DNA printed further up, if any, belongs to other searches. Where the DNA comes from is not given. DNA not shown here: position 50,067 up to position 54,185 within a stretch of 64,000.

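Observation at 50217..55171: Sensor with a periplasmic two-component-regulator propeller + Y_Y_Y module wired to a C-terminal Ser/Thr kinase via GAF and a Cys4 motif, coupled to a glycosyltransferase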

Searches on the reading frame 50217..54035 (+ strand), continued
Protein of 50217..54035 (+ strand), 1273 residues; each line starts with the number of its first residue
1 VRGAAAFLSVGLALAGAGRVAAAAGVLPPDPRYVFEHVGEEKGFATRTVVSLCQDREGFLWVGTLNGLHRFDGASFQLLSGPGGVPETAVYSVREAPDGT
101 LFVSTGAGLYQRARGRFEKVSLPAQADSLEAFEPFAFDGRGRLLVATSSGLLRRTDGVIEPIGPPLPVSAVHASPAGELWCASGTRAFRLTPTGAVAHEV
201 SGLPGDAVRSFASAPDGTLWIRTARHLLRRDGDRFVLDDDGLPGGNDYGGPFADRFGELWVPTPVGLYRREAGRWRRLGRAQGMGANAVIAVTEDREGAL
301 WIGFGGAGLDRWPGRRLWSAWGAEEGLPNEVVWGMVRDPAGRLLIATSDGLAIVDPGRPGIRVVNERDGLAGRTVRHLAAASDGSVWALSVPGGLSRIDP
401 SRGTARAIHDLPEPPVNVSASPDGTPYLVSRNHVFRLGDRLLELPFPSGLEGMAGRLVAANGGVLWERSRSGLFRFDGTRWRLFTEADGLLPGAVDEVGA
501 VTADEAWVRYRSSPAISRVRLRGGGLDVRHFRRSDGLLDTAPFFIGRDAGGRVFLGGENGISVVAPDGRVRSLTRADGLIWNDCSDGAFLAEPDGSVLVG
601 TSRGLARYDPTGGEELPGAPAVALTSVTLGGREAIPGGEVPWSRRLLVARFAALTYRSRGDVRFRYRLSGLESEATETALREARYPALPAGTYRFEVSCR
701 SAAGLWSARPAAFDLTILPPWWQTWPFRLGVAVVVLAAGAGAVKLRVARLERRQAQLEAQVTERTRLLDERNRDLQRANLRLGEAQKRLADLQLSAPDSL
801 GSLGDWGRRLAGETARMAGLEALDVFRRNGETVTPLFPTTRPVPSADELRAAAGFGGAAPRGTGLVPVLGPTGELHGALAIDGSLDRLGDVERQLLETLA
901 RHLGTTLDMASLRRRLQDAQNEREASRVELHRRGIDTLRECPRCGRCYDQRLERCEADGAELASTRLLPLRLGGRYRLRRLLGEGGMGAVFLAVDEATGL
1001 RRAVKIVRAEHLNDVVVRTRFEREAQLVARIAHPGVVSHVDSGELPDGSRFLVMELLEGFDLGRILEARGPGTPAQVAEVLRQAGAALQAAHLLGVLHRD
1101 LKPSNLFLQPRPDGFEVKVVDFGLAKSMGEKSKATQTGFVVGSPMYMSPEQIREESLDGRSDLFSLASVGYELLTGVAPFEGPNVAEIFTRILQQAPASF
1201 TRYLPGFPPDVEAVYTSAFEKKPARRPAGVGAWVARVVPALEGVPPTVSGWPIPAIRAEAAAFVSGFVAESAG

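Call 12: find_homologous_proteins(query=window:50217-54035:+, max_evalue=1e-10)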
Query window:50217-54035:+ (1273 aa): 1700 proteins with E <= 1e-10 among 8000 candidates; the best 120 are listed.
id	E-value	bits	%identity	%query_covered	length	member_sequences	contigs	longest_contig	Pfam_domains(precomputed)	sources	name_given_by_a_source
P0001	0.0e+0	2841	100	100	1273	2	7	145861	PF06293.21,PF07495.20,PF07714.24,PF00069.32,PF07494.18,PF03109.23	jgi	-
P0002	0.0e+0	2435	86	100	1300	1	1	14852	PF07495.20,PF07714.24,PF00069.32,PF07494.18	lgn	-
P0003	0.0e+0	1217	50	97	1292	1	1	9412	PF07495.20,PF07714.24,PF00069.32,PF07494.18,PF16819.12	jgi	-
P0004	0.0e+0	1211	50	96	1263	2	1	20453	PF06293.21,PF07495.20,PF07714.24,PF00069.32,PF07494.18,PF03109.23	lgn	-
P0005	0.0e+0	1186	48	97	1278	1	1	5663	PF06293.21,PF07495.20,PF07714.24,PF00069.32,PF07494.18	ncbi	ncbi:MAG: protein kinase [Thermoanaerobaculia bacterium]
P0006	0.0e+0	1177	47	98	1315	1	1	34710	PF07495.20,PF07714.24,PF00069.32,PF07494.18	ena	-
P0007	3.0e-173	597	42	61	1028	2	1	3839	PF07495.20,PF07494.18,PF16819.12,PF00990.27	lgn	-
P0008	7.1e-165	569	41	59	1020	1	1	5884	PF07494.18,PF16819.12,PF00990.27,PF08450.19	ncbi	-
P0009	9.2e-165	568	40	60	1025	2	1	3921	PF07495.20,PF07494.18,PF16819.12,PF00990.27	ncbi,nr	ncbi:MAG: diguanylate cyclase [Deltaproteobacteria bacterium]|nr:diguanylate cyclase [Deltaproteobac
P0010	1.5e-161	558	39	60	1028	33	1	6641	PF07495.20,PF07494.18,PF00990.27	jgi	jgi:diguanylate cyclase (GGDEF)-like protein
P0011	1.9e-159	551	40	59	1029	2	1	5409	PF07495.20,PF07494.18,PF24684.2,PF00990.27,PF08450.19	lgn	-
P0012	2.6e-157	544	38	64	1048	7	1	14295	PF07495.20,PF07494.18,PF24684.2,PF00990.27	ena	-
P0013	1.0e-156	542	38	66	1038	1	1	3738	PF07495.20,PF07494.18,PF16819.12,PF24684.2,PF00990.27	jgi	-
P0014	8.7e-156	539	41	58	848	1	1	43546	PF07495.20,PF07494.18,PF16819.12,PF24684.2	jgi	-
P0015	6.1e-155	536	34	96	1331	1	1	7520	PF06293.21,PF07495.20,PF07714.24,PF00069.32,PF23748.2,PF07494.18,PF08450.19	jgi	jgi:ligand-binding sensor domain-containing protein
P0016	1.9e-154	534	39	61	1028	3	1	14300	PF07495.20,PF07494.18,PF00990.27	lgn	-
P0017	1.5e-153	531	38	60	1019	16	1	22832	PF07495.20,PF07494.18,PF00990.27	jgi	-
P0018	1.6e-153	531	37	64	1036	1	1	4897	PF07495.20,PF07494.18,PF16819.12,PF24684.2,PF00990.27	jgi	jgi:diguanylate cyclase (GGDEF)-like protein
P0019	1.3e-150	522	39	60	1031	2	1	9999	PF07495.20,PF07494.18,PF00990.27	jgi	-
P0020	2.4e-148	514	36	65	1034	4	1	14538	PF07495.20,PF07494.18,PF16819.12,PF00990.27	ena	-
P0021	2.0e-147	511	38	59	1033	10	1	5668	PF07495.20,PF07494.18,PF16819.12,PF00990.27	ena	-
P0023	6.4e-144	499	36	66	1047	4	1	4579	PF07495.20,PF07494.18,PF16819.12,PF00990.27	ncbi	-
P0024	6.3e-143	496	39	59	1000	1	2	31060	PF07495.20,PF07494.18,PF00990.27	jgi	jgi:diguanylate cyclase (GGDEF)-like protein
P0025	1.6e-141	491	38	61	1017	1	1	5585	PF07495.20,PF07494.18,PF24684.2,PF00990.27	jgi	jgi:diguanylate cyclase (GGDEF)-like protein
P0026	6.7e-138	479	35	60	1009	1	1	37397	PF07495.20,PF07494.18,PF00990.27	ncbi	-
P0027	7.1e-138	479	36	59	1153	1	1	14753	PF07495.20,PF07714.24,PF00069.32,PF07494.18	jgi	jgi:ligand-binding sensor domain-containing protein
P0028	6.1e-134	466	35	61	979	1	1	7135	PF07495.20,PF07494.18,PF16819.12,PF00990.27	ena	-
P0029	7.5e-134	466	36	60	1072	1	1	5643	PF07495.20,PF07494.18,PF16819.12,PF00990.27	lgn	-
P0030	1.0e-122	429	37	59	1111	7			PF07495.20,PF07494.18,PF20067.6,PF02518.32,PF00512.32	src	-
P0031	7.0e-120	420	35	62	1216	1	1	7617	PF07495.20,PF07494.18,PF02518.32,PF00512.32,PF00072.31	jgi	-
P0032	6.8e-119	416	36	59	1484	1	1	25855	PF08447.19,PF13426.14,PF07495.20,PF13188.14,PF07494.18,PF08448.17,PF00563.26,PF00989.32,PF00990.27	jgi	jgi:diguanylate cyclase (GGDEF)-like protein/PAS domain S-box-containing protein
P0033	2.4e-118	415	37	59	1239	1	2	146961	PF07495.20,PF07494.18,PF02518.32,PF00512.32,PF00072.31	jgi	-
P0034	1.6e-115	405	35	60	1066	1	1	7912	PF07495.20,PF07494.18,PF02518.32,PF00512.32,PF24684.2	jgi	jgi:signal transduction histidine kinase/streptogramin lyase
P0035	1.5e-113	399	36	59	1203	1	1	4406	PF07495.20,PF07494.18,PF02518.32,PF00512.32,PF00072.31,PF08450.19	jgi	jgi:signal transduction histidine kinase/CheY-like chemotaxis protein/streptogramin lyase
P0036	5.2e-113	397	35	59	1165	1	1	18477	PF07495.20,PF07494.18,PF02518.32,PF00512.32,PF00072.31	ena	-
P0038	3.2e-111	391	34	60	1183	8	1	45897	PF07495.20,PF07494.18,PF02518.32,PF00512.32,PF24684.2,PF00072.31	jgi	jgi:signal transduction histidine kinase/CheY-like chemotaxis protein/streptogramin lyase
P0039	1.6e-109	385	35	59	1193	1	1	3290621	PF07495.20,PF07494.18,PF02518.32,PF00512.32,PF00072.31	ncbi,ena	-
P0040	5.1e-109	384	35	60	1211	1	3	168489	PF07495.20,PF07494.18,PF02518.32,PF00512.32,PF00072.31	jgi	jgi:signal transduction histidine kinase/ligand-binding sensor domain-containing protein/CheY-like c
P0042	9.6e-107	376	35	58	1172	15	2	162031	PF07495.20,PF07494.18,PF02518.32,PF00512.32,PF24684.2,PF00072.31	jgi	jgi:signal transduction histidine kinase/ligand-binding sensor domain-containing protein/CheY-like c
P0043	2.0e-106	375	33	61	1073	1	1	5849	PF07495.20,PF07494.18,PF02518.32,PF00512.32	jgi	jgi:signal transduction histidine kinase/ligand-binding sensor domain-containing protein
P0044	3.7e-106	374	33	59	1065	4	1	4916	PF07495.20,PF07494.18,PF02518.32,PF00512.32,PF24684.2,PF08450.19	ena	-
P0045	5.1e-106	374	33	60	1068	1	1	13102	PF07495.20,PF07494.18,PF02518.32,PF00512.32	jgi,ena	-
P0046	2.1e-104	368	33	59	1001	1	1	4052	PF07495.20,PF07494.18,PF16819.12,PF00990.27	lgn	-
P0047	7.6e-104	367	36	60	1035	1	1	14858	PF07495.20,PF07494.18,PF02518.32,PF00512.32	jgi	jgi:signal transduction histidine kinase/ligand-binding sensor domain-containing protein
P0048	3.2e-101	358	33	60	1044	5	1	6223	PF07495.20,PF07494.18,PF02518.32,PF00512.32,PF08450.19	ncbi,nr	ncbi:MAG TPA: two-component regulator propeller domain-containing protein, partial [Bryobacteraceae 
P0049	1.9e-100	355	34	60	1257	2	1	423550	PF07495.20,PF07494.18,PF02518.32,PF00512.32,PF00072.31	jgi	jgi:signal transduction histidine kinase/ligand-binding sensor domain-containing protein/ActR/RegA f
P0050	1.2e-99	353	33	59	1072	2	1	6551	PF07495.20,PF07494.18,PF02518.32,PF00512.32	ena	-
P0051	9.5e-99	350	33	59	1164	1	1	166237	PF07495.20,PF07494.18,PF02518.32,PF00512.32,PF00072.31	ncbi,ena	-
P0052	6.6e-98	347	34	59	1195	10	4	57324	PF07495.20,PF07494.18,PF02518.32,PF00512.32,PF24684.2,PF00072.31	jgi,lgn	jgi:signal transduction histidine kinase/CheY-like chemotaxis protein/streptogramin lyase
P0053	4.8e-97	344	34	59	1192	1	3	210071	PF07495.20,PF07494.18,PF02518.32,PF00512.32,PF24684.2,PF00072.31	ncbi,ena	-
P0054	4.4e-96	341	35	59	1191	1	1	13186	PF07495.20,PF07494.18,PF02518.32,PF00512.32,PF16819.12,PF24684.2,PF00072.31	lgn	-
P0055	9.1e-96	340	33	59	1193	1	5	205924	PF07495.20,PF07494.18,PF02518.32,PF00512.32,PF24684.2,PF00072.31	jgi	jgi:signal transduction histidine kinase/CheY-like chemotaxis protein/streptogramin lyase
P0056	1.6e-95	339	32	61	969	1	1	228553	PF07495.20,PF07494.18,PF00990.27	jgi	jgi:diguanylate cyclase (GGDEF)-like protein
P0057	6.8e-95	337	34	59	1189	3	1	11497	PF07495.20,PF07494.18,PF02518.32,PF00512.32,PF16819.12,PF24684.2,PF00072.31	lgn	-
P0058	7.6e-95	337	34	59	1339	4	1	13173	PF07495.20,PF07494.18,PF02518.32,PF00512.32,PF00072.31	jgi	jgi:signal transduction histidine kinase/CheY-like chemotaxis protein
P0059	8.4e-95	337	34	61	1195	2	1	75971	PF07495.20,PF07494.18,PF02518.32,PF00512.32,PF24684.2,PF00072.31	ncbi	ncbi:MAG: two-component regulator propeller domain-containing protein [Bryobacteraceae bacterium]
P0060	2.2e-94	335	35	59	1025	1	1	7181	PF07495.20,PF07494.18,PF00990.27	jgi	-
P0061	3.4e-94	335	34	59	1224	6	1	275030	PF07495.20,PF07494.18,PF02518.32,PF00512.32,PF24684.2,PF00072.31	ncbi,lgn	-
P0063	7.1e-94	334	35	59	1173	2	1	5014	PF07495.20,PF07494.18,PF02518.32,PF00512.32,PF00072.31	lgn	-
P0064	2.1e-93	332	36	59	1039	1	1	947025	PF07495.20,PF07494.18,PF00990.27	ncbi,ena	-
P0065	4.8e-93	331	32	59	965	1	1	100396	PF07495.20,PF07494.18,PF00990.27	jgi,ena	-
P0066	1.8e-92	329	35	58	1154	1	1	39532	PF07495.20,PF07494.18,PF02518.32,PF00512.32,PF00072.31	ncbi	ncbi:MAG: two-component regulator propeller domain-containing protein, partial [Bryobacteraceae bact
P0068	1.2e-90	323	33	59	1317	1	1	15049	PF07495.20,PF07494.18,PF02518.32,PF00512.32,PF00072.31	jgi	jgi:signal transduction histidine kinase/DNA-binding response OmpR family regulator/streptogramin ly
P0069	1.2e-90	323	33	60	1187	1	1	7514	PF07495.20,PF07494.18,PF02518.32,PF00512.32,PF24684.2,PF00072.31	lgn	-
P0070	6.6e-90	320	33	59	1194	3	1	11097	PF07495.20,PF07494.18,PF02518.32,PF00512.32,PF24684.2,PF00072.31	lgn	-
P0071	4.8e-89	318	31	61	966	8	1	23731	PF10983.14,PF07495.20,PF07494.18,PF00990.27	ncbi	-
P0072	1.6e-88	316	33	59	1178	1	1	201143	PF07495.20,PF07494.18,PF02518.32,PF00512.32,PF24684.2,PF00072.31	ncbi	-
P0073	1.8e-88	316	32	59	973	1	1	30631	PF07495.20,PF07494.18,PF00990.27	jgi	jgi:diguanylate cyclase (GGDEF)-like protein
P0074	2.7e-88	315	33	60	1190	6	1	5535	PF07495.20,PF07494.18,PF02518.32,PF00512.32,PF24684.2,PF00072.31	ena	-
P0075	3.0e-88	315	31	62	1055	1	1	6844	PF07495.20,PF07494.18,PF02518.32,PF00512.32,PF08450.19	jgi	jgi:signal transduction histidine kinase/streptogramin lyase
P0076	3.0e-88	315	32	60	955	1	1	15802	PF07495.20,PF07494.18,PF00990.27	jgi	jgi:diguanylate cyclase (GGDEF)-like protein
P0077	3.5e-88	315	31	59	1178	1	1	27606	PF07495.20,PF07494.18,PF02518.32,PF00512.32,PF00072.31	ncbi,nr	ncbi:MAG: response regulator [Acidobacteria bacterium]|nr:response regulator [Acidobacteriota bacter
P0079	9.1e-87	310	30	67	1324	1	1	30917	PF07495.20,PF07494.18,PF00563.26,PF00990.27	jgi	jgi:diguanylate cyclase (GGDEF)-like protein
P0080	4.1e-85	305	32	59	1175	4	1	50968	PF07495.20,PF07494.18,PF02518.32,PF00512.32,PF00072.31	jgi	-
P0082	3.8e-84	301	32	65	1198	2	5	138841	PF07495.20,PF07494.18,PF02518.32,PF00512.32,PF00072.31,PF08450.19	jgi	jgi:signal transduction histidine kinase/DNA-binding NarL/FixJ family response regulator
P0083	7.5e-84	300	32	59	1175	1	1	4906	PF07495.20,PF07494.18,PF02518.32,PF00512.32,PF00072.31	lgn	-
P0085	2.4e-82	295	31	59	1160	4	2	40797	PF07495.20,PF07494.18,PF02518.32,PF00512.32,PF00072.31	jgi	jgi:signal transduction histidine kinase/CheY-like chemotaxis protein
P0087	1.7e-80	289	33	59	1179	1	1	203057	PF07495.20,PF07494.18,PF02518.32,PF00512.32,PF24684.2,PF00072.31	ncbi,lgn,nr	ncbi:MAG: ATP-binding protein [Bryobacteraceae bacterium]|nr:ATP-binding protein [Bryobacteraceae ba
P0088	8.9e-80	287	33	58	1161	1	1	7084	PF07495.20,PF07494.18,PF02518.32,PF00512.32,PF00072.31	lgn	-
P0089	4.1e-79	285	30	60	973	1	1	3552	PF07495.20,PF07494.18,PF00990.27,PF08450.19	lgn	-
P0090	6.7e-78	281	30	64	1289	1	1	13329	PF08447.19,PF07495.20,PF07494.18,PF02518.32,PF00072.31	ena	-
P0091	1.0e-76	277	31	58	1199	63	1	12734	PF07495.20,PF07494.18,PF00563.26,PF00990.27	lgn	-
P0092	1.9e-76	276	31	61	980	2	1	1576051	PF07495.20,PF07494.18,PF00990.27,PF08450.19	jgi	jgi:diguanylate cyclase (GGDEF)-like protein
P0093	6.2e-75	271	38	23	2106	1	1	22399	PF25168.2,PF23586.3,PF13360.14,PF24105.2,PF24805.2,PF25048.2,PF24017.3,PF23342.2,PF13570.14,PF24817.2,PF23393.3,PF07714.24,PF23389.2,PF00069.32,PF24797.2,PF25460.2,PF00400.39,PF11715.17,PF23414.2,PF25178.1,PF23410.5,PF23775.2,PF25174.2,PF24814.2,PF23381.2,PF25173.2,PF23383.2,PF25171.2,PF12894.14,PF2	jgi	jgi:serine/threonine protein kinase/WD40 repeat protein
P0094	1.9e-74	269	32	56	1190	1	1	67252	PF07495.20,PF07494.18,PF00563.26,PF00990.27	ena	-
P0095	6.8e-74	267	41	24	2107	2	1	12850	PF25168.2,PF23586.3,PF24105.2,PF24805.2,PF25048.2,PF24017.3,PF23342.2,PF13570.14,PF24817.2,PF23393.3,PF07714.24,PF23389.2,PF00069.32,PF24797.2,PF20426.5,PF25460.2,PF00400.39,PF11715.17,PF23414.2,PF25178.1,PF23410.5,PF23775.2,PF25174.2,PF24814.2,PF23381.2,PF25173.2,PF23383.2,PF25171.2,PF12894.14,PF25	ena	-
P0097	7.9e-74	267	31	59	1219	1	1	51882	PF07495.20,PF07494.18,PF02518.32,PF00512.32,PF00072.31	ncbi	-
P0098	8.1e-74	267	30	60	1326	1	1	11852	PF07495.20,PF07494.18,PF02518.32,PF00512.32,PF00072.31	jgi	jgi:CheY-like chemotaxis protein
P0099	1.1e-73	267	30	63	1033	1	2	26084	PF07495.20,PF07494.18,PF00990.27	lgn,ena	-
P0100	1.4e-73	266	30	61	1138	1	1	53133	PF08447.19,PF13426.14,PF07495.20,PF07494.18,PF07730.20,PF02518.32,PF00989.32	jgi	jgi:PAS domain S-box-containing protein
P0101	6.8e-73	264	30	59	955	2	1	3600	PF07495.20,PF07494.18,PF00990.27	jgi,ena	-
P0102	3.7e-72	262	29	62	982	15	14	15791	PF07495.20,PF07494.18,PF00990.27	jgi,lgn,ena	jgi:diguanylate cyclase (GGDEF)-like protein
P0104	8.2e-70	254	29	59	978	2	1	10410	PF07495.20,PF07494.18,PF02518.32,PF00512.32,PF16819.12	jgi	jgi:signal transduction histidine kinase/ligand-binding sensor domain-containing protein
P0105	1.4e-69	253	30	60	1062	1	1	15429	PF07495.20,PF07494.18,PF02518.32,PF00512.32,PF16819.12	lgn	-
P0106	1.4e-69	253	30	59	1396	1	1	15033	PF08447.19,PF13426.14,PF07495.20,PF13188.14,PF07494.18,PF08448.17,PF02518.32,PF00512.32,PF00989.32,PF00072.31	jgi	jgi:two-component system cell cycle sensor histidine kinase/response regulator CckA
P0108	6.1e-69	251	31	58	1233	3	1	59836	PF07495.20,PF07494.18,PF02518.32,PF00512.32,PF00072.31,PF08450.19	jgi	jgi:signal transduction histidine kinase/CheY-like chemotaxis protein/streptogramin lyase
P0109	6.8e-69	251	30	64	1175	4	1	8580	PF07495.20,PF07494.18,PF02518.32,PF00512.32,PF00072.31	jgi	jgi:signal transduction histidine kinase/CheY-like chemotaxis protein/streptogramin lyase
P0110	1.0e-68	250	30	58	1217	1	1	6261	PF07495.20,PF07494.18,PF00563.26,PF00990.27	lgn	-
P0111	1.7e-67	246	32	61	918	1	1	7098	PF08447.19,PF07495.20,PF13188.14,PF07494.18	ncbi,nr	ncbi:MAG TPA: two-component regulator propeller domain-containing protein, partial [Kofleriaceae bac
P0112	1.8e-67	246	28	61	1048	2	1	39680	PF07495.20,PF23748.2,PF07494.18,PF02518.32,PF00512.32,PF16819.12,PF08450.19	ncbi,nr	ncbi:MAG TPA: two-component regulator propeller domain-containing protein [Blastocatellia bacterium]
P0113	3.9e-67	245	29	60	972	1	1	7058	PF07495.20,PF07494.18,PF16819.12,PF00990.27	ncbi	-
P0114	6.9e-67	244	29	57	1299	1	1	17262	PF08447.19,PF13426.14,PF07495.20,PF07494.18,PF02518.32,PF00989.32,PF00072.31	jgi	jgi:PAS domain S-box-containing protein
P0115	1.0e-66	244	31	59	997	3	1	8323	PF07495.20,PF07494.18,PF02518.32,PF19565.5,PF00512.32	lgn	-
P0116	3.8e-66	242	30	61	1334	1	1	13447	PF07495.20,PF23748.2,PF07494.18,PF02518.32,PF00512.32,PF00072.31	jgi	jgi:signal transduction histidine kinase/ligand-binding sensor domain-containing protein/CheY-like c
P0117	1.2e-65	240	30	57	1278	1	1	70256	PF08447.19,PF13426.14,PF07495.20,PF07494.18,PF02518.32,PF00989.32,PF00072.31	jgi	jgi:PAS domain S-box-containing protein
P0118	2.7e-65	239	28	70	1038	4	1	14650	PF07495.20,PF23748.2,PF07494.18,PF02518.32,PF00512.32,PF23409.2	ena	-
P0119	3.1e-65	239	30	59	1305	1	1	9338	PF07495.20,PF07494.18,PF02518.32,PF00512.32,PF00072.31,PF08450.19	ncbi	-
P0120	7.0e-65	238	29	59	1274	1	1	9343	PF08447.19,PF07495.20,PF13188.14,PF07494.18,PF02518.32,PF00989.32,PF00072.31,PF08450.19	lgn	-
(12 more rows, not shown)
